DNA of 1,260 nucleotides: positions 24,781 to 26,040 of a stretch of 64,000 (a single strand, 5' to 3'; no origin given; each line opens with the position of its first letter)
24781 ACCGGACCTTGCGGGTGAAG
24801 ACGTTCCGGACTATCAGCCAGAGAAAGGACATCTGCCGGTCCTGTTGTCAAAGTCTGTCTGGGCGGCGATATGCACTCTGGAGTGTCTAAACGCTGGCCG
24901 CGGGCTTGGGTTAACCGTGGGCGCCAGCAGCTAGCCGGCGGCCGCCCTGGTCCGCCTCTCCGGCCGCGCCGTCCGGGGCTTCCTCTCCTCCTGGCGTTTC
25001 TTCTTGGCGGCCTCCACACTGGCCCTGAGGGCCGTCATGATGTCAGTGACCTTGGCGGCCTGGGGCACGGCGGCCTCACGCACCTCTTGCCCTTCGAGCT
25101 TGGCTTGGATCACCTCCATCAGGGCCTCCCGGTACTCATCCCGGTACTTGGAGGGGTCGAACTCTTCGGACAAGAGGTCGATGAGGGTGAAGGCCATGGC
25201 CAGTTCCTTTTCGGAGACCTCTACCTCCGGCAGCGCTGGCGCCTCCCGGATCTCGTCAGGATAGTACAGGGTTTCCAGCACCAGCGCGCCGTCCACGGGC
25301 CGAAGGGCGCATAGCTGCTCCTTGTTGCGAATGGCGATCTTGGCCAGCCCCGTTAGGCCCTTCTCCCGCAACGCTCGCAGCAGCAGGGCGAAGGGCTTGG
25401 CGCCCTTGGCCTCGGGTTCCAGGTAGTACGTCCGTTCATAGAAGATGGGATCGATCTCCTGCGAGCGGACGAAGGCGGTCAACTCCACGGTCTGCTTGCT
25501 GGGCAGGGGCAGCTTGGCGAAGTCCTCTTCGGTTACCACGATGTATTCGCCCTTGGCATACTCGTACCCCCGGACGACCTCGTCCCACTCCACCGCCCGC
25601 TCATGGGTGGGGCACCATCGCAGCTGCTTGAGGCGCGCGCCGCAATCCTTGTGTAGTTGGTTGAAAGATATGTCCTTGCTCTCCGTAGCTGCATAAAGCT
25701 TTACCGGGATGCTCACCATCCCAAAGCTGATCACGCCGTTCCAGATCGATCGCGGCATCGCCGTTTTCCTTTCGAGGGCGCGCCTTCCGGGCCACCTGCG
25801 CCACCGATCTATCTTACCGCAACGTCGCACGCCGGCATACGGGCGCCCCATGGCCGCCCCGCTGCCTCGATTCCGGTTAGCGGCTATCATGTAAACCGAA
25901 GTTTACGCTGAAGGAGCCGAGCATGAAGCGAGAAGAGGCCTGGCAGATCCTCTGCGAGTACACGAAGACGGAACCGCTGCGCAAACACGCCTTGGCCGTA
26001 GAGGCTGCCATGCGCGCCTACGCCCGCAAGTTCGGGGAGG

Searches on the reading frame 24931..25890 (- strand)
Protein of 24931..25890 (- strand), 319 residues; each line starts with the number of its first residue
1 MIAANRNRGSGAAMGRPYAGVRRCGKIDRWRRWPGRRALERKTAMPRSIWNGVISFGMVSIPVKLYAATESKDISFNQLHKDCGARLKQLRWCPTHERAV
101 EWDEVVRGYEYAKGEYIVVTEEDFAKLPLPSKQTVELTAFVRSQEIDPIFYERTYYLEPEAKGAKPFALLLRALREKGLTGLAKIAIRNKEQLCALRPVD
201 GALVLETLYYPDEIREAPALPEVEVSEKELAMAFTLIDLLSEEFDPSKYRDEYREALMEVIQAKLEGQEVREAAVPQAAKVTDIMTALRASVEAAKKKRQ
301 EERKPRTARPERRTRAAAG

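Call 4: search_protein_families(library=pfam, proteins=[window:24931-25890:-], max_evalue=0.01)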
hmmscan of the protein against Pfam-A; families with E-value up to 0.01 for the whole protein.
window:24931-25890:- (319 aa): 1 family
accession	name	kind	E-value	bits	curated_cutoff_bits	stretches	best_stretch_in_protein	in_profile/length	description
PF02735.22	Ku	-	1.1e-51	175.8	25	1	55-232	1-190/190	Ku70/Ku80 beta-barrel domain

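Call 5: search_protein_families(library=ncbifam, proteins=[window:24931-25890:-], max_evalue=0.01)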
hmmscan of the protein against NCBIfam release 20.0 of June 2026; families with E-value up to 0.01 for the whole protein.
window:24931-25890:- (319 aa): 1 family
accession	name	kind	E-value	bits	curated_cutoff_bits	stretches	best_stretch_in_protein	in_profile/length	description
TIGR02772.2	Ku_bact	equivalog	8.7e-92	307.2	150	1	47-292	1-259/259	non-homologous end joining protein Ku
